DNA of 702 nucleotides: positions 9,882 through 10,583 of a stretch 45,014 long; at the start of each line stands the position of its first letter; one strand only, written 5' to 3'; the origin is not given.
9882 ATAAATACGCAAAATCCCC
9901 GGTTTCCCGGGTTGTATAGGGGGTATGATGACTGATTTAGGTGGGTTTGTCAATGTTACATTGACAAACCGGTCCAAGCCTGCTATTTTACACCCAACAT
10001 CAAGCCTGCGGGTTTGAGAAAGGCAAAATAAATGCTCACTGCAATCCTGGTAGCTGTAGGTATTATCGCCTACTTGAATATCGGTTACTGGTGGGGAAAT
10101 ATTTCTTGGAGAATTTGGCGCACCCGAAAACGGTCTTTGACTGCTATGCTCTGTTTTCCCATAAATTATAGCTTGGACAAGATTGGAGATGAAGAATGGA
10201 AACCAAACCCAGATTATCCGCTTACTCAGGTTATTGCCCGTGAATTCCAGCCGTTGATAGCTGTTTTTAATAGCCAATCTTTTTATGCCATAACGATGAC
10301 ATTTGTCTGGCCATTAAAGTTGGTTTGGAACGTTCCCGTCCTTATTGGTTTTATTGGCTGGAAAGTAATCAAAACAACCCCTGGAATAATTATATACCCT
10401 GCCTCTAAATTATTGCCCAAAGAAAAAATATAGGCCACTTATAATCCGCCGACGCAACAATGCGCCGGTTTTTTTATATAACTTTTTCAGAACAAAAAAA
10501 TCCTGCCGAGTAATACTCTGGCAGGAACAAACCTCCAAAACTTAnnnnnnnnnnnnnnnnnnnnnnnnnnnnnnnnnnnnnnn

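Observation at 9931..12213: ADP-ribosylglycohydrolase gene bracketed by two paralogous membrane-protein cassettes that share a 25-bp palindrome, 5'UTR and terminator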

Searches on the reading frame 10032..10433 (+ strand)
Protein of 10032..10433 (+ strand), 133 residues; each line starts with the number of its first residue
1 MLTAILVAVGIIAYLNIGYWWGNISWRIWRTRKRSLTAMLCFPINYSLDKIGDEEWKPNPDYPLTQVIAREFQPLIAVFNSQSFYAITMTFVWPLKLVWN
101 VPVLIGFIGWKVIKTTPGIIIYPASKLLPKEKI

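Call 6: search_protein_families(library=pfam, proteins=[window:10032-10433:+], max_evalue=0.01)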
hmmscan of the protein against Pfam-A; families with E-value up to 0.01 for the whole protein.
window:10032-10433:+ (133 aa): 0 families

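Call 9: find_homologous_proteins(query=window:10032-10433:+, max_evalue=0.01)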
Query window:10032-10433:+ (133 aa): 4 proteins with E <= 0.01 among 12 candidates.
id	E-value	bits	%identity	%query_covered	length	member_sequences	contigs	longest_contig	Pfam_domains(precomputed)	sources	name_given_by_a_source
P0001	2.8e-84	298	100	100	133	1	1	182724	-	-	-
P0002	9.4e-64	232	81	95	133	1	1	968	-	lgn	-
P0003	3.3e-59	217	79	95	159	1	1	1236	-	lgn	-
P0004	1.4e-44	170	56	99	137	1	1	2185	-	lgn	-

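Call 11: find_encoding_contigs(protein=P0004, flank=10000)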
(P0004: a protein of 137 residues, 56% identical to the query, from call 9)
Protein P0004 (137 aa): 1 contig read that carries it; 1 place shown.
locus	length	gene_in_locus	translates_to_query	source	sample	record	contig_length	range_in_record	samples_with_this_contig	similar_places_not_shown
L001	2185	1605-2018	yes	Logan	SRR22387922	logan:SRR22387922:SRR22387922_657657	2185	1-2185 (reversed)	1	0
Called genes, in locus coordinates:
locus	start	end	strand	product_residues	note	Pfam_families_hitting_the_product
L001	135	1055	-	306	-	PF03747:ADP_ribosyl_GH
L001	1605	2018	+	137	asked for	-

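Call 12: find_encoding_contigs(protein=P0003, flank=10000)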
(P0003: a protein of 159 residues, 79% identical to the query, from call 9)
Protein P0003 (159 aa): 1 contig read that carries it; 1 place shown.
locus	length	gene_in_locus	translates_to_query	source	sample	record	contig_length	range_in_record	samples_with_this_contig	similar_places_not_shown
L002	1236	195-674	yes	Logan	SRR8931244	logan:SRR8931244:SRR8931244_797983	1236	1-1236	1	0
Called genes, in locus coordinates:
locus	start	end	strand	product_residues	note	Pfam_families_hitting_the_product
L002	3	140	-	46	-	?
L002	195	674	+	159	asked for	-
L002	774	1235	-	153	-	?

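Call 13: find_encoding_contigs(protein=P0002, flank=10000)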
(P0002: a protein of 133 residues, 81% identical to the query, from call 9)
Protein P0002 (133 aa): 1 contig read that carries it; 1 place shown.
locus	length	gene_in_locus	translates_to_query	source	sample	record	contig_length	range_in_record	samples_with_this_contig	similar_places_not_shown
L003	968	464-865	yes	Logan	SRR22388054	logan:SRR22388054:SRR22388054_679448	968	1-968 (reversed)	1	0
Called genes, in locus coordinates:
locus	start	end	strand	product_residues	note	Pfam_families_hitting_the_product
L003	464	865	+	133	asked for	-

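Call 31: search_protein_representatives(alignment_id=A4)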
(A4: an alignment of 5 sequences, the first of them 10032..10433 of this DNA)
Query: 5 sequences, 138 profile positions. Proteins with E-value up to 0.001 (for the whole library): 104; up to 1e-10: 27; up to 1e-30: 3. The best 104 are listed.
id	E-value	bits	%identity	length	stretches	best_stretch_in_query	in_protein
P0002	1.5e-70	251.8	-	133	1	1-134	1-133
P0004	1.9e-67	241.8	-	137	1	4-138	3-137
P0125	1.2e-31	125.8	-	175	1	3-135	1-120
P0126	3.0e-26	108.3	-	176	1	5-134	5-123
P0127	1.5e-25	106.0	-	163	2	3-56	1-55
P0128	1.8e-25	105.8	-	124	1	3-134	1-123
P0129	1.1e-24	103.3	-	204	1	5-132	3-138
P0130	2.1e-22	95.8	-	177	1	3-131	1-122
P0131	2.5e-22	95.6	-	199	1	3-104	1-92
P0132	6.2e-22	94.3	-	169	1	3-117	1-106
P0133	1.0e-21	93.7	-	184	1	2-117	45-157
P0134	1.5e-21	93.1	-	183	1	4-131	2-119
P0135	1.6e-21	93.0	-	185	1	4-136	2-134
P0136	3.5e-21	91.9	-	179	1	3-136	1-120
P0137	7.9e-21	90.7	-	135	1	3-121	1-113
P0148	1.6e-13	67.1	-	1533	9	25-84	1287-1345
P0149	6.2e-12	61.9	-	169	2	3-55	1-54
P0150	1.7e-10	57.3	-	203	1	4-113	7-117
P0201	1.1e-04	38.5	-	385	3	25-68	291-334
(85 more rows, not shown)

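Call 40: find_related_loci(query=A6, collection=genome_contigs, flank=6000)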
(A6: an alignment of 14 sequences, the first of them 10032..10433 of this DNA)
Query A6 (133 aa) in genome_contigs; peptide patterns used: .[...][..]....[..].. (x = any residue, [..] = any of these).
22 stretches matched a pattern; 3 encode a relative of the query (tblastn E <= 1e-3); 3 distinct loci.
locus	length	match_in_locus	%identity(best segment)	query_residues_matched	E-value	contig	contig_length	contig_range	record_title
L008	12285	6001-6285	42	2-104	3e-25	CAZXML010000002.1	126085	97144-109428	MAG TPA_asm: uncultured Gammaproteobacteria bacterium isolate SRP119689_co1_192 genome assembly, contig: NODE_114_length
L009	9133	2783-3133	33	2-130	6e-20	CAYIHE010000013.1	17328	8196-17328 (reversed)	MAG TPA_asm: uncultured Gammaproteobacteria bacterium isolate ERP119705_co20_215 genome assembly, contig: NODE_3357_leng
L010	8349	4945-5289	34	9-130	3e-19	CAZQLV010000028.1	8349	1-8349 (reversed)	MAG TPA_asm: uncultured Gammaproteobacteria bacterium isolate SRP193066_co2_436 genome assembly, contig: NODE_4405_lengt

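Call 45: find_related_loci(query=A6, collection=metagenome_contigs, flank=5000)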
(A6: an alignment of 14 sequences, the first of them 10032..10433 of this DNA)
Query A6 (133 aa) in metagenome_contigs; peptide patterns used: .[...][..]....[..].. (x = any residue, [..] = any of these).
27 stretches matched a pattern; 3 encode a relative of the query (tblastn E <= 1e-3); 3 distinct loci.
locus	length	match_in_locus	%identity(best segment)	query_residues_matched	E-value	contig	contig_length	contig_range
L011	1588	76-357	39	1-104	3e-25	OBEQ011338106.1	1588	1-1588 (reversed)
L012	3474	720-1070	33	2-130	2e-20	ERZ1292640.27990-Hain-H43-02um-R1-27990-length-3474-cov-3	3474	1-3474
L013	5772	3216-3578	33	1-129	9e-18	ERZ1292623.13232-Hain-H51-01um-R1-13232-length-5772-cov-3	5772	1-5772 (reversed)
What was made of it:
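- Tried and rejected: With a narrower alignment it returned only 3 genome loci and 3 metagenome loci (calls 40, 45).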

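Call 47: find_homologous_proteins(query=A5, max_evalue=0.00001)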
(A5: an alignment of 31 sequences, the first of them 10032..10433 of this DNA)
Query A5 (31 sequences) (133 aa, profile of the alignment): 8 proteins with E <= 0.00001 among 8000 candidates.
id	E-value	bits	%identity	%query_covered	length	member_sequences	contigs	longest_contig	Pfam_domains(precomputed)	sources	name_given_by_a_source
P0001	1.9e-40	157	100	100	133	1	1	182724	-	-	-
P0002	3.5e-40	156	81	95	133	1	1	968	-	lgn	-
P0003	2.2e-39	153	79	95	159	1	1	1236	-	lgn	-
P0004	8.5e-39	151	56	99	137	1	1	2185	-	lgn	-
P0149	9.1e-31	125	33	71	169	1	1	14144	-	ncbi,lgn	-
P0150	1.5e-30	124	30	99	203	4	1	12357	-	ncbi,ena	-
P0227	1.6e-27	115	32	79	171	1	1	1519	-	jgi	jgi:hypothetical protein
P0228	3.0e-16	78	23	100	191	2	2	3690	-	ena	-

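Call 48: find_encoding_contigs(protein=P0149, flank=7000, max_places=2)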
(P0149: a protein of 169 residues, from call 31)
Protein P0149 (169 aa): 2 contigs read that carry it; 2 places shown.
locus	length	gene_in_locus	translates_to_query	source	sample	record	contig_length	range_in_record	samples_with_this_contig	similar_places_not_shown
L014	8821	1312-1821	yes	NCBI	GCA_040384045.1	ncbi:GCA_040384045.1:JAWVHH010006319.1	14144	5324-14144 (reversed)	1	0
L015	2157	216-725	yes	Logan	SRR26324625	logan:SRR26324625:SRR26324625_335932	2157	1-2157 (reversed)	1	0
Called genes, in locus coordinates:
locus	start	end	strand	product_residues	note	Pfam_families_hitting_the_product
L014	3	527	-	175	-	?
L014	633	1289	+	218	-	PF01351:RNase_HII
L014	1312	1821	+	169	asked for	-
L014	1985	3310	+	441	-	PF01476:LysM, PF23473:LysM3_LYK4_5 (faint), PF01476:LysM, PF01551:Peptidase_M23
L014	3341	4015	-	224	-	-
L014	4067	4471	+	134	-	PF18936:DUF5684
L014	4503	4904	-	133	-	PF00892:EamA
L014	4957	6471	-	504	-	PF13541:ChlI, PF00158:Sigma54_activat (faint), PF00493:MCM (faint), PF01078:Mg_chelatase, PF07728:AAA_5 (weak), PF13335:Mg_chelatase_C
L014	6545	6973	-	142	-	PF08570:DUF1761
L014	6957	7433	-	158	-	PF01252:Peptidase_A8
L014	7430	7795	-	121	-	PF01258:zf-dskA_traR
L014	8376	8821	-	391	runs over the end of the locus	-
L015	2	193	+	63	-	?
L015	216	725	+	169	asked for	-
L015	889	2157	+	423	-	?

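Call 49: find_encoding_contigs(protein=P0150, flank=7000, max_places=2)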
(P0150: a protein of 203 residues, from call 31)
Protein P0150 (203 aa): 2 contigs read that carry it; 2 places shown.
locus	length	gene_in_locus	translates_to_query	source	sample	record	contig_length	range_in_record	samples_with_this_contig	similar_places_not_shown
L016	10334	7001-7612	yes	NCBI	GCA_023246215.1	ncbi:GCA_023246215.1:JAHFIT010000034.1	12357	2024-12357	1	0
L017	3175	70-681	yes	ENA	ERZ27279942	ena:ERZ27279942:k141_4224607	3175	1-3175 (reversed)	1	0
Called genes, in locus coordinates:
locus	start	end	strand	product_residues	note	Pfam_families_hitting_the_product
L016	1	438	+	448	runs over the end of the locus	PF13672:PP2C_2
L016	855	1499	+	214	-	PF02163:Peptidase_M50 (weak)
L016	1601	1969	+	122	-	-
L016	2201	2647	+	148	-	-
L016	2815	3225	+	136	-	PF00164:Ribosom_S12_S23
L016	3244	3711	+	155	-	PF00177:Ribosomal_S7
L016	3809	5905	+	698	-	PF00009:GTP_EFTU, PF03144:GTP_EFTU_D2, PF22042:EF-G_D2, PF14492:EFG_III, PF16658:RF3_C, PF03764:EFG_IV, PF00679:EFG_C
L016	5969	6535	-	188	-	-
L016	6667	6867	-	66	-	-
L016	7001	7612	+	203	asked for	-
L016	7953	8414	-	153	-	-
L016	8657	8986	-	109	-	-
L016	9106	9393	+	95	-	-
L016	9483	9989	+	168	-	-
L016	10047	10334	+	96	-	?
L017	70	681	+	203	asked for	-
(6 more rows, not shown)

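Call 53: search_protein_families(library=pfam, proteins=[L008:5421-5843:-, L009:2127-2630:-, L009:87-764:-, L010:5532-6485:-], max_evalue=0.01)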
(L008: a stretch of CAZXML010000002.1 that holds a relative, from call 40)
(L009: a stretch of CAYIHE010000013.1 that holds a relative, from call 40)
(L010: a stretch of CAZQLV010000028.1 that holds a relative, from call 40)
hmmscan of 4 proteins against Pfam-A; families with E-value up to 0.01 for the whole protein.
L008:5421-5843:- (140 aa): 0 families

L009:2127-2630:- (167 aa): 0 families

L009:87-764:- (225 aa): 1 family
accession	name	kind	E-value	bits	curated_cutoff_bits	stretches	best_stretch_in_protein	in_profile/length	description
PF08843.17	AbiEii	-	6.8e-19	69.2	22.5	2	119-206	131-222/238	Nucleotidyl transferase AbiEii toxin, Type IV TA system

L010:5532-6485:- (317 aa): 1 family
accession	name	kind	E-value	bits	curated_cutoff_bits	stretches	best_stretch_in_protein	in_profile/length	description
PF00188.32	CAP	-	1.5e-18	68.2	21.1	1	68-171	2-105/117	Cysteine-rich secretory protein family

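Call 54: search_protein_families(library=ncbifam, proteins=[window:10032-10433:+, L008:5421-5843:-, L009:2127-2630:-], max_evalue=0.01)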
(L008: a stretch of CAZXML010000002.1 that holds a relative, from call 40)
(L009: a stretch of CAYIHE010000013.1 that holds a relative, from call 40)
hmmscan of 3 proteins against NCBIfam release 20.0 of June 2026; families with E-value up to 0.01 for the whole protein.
window:10032-10433:+ (133 aa): 0 families

L008:5421-5843:- (140 aa): 0 families

L009:2127-2630:- (167 aa): 0 families

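Call 55: search_protein_families(library=padloc, proteins=[window:10032-10433:+, L008:5421-5843:-, L009:2127-2630:-, L009:87-764:-], max_evalue=0.01)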
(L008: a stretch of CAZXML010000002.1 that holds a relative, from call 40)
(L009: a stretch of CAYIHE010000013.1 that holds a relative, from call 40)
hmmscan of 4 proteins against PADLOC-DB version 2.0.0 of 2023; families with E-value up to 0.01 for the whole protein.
window:10032-10433:+ (133 aa): 0 families

L008:5421-5843:- (140 aa): 0 families

L009:2127-2630:- (167 aa): 0 families

L009:87-764:- (225 aa): 15 families
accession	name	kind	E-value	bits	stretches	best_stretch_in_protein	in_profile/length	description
PDLC02298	AbiEii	-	1.2e-10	39.3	2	22-65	12-55/220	AbiEii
PDLC02305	AbiEii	-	3.2e-09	34.4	1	120-165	158-202/306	AbiEii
PDLC02293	AbiEii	-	3.4e-08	31.3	2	120-215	156-250/270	AbiEii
PDLC02313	AbiEii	-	1e-07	29.7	1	126-165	161-201/254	AbiEii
PDLC02307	AbiEii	-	2.1e-07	28.9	1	120-160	112-153/219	AbiEii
PDLC02318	AbiEii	-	9.1e-07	26.5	1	118-163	149-192/280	AbiEii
PDLC02304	AbiEii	-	3.6e-06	25.1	1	123-154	158-189/260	AbiEii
PDLC02296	AbiEii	-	4.3e-06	24.1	0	24-70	33-77/282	AbiEii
PDLC02323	AbiEii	-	7.5e-06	23.7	1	121-158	152-190/248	AbiEii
PDLC02328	AbiEii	-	9.5e-06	23.7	0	121-157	110-146/203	AbiEii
PDLC02291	AbiEii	-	9.1e-05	19.9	0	36-66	54-81/310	AbiEii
PDLC02303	AbiEii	-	0.00013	19.5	1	121-173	150-202/249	AbiEii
PDLC02294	AbiEii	-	0.00015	19.7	1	107-157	140-190/260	AbiEii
PDLC02330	AbiEii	-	0.00053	17.8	0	24-66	14-55/219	AbiEii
PDLC02290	AbiEii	-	0.00076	17.1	0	120-160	127-166/290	AbiEii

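Call 82: search_protein_families(library=phrogs, proteins=[window:10032-10433:+, L008:5421-5843:-, L009:2127-2630:-], max_evalue=0.01)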
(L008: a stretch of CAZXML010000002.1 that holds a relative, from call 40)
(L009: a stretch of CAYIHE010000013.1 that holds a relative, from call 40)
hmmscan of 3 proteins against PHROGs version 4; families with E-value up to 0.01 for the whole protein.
window:10032-10433:+ (133 aa): 0 families

L008:5421-5843:- (140 aa): 0 families

L009:2127-2630:- (167 aa): 0 families
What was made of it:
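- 10032..10433 (+): mem1: 133-aa two-TM protein, the tail-less form of the family. No hit in Pfam, NCBIfam, PADLOC or PHROGs (calls 6, 54, 55, 82).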

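Call 94: search_protein_families(library=pfam, proteins=[P0148, P0201], max_evalue=0.01)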
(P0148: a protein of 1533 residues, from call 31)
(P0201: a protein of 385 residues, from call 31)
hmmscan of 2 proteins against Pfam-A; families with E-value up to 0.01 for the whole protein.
P0148 (1533 aa): 9 families
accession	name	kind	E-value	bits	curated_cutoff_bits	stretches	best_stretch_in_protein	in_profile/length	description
PF18560.7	Lectin_like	-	9e-53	179.1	27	1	345-500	1-156/156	Lectin like domain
PF13754.12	Big_3_4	-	7e-31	106.7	27.3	0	1277-1326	9-59/106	Domain of unknown function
PF00112.29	Peptidase_C1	-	1.3e-17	65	20.7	1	105-318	11-205/220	Papain family cysteine protease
PF19077.6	Big_13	-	2.1e-16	60.7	27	1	1347-1415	34-97/102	Bacterial Ig-like domain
PF17957.7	Big_7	-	3.7e-12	47.1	24.1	0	1252-1280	10-38/70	Bacterial Ig domain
PF23728.1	Tubby_C_like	-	6e-06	26.8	24.4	0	1106-1132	34-60/172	Tubby C-terminal like domain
PF24223.1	MrpH_C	-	0.00029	21.3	27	0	786-822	59-97/114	Fimbrial adhesin MrpH C-terminal domain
PF04225.17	LysM_OapA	-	0.00031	21.2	22.3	0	886-919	41-74/85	Opacity-associated protein A LysM-like domain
PF10794.15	DUF2606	-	0.00042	20.5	25.4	0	665-702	87-124/134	Protein of unknown function (DUF2606)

P0201 (385 aa): 0 families
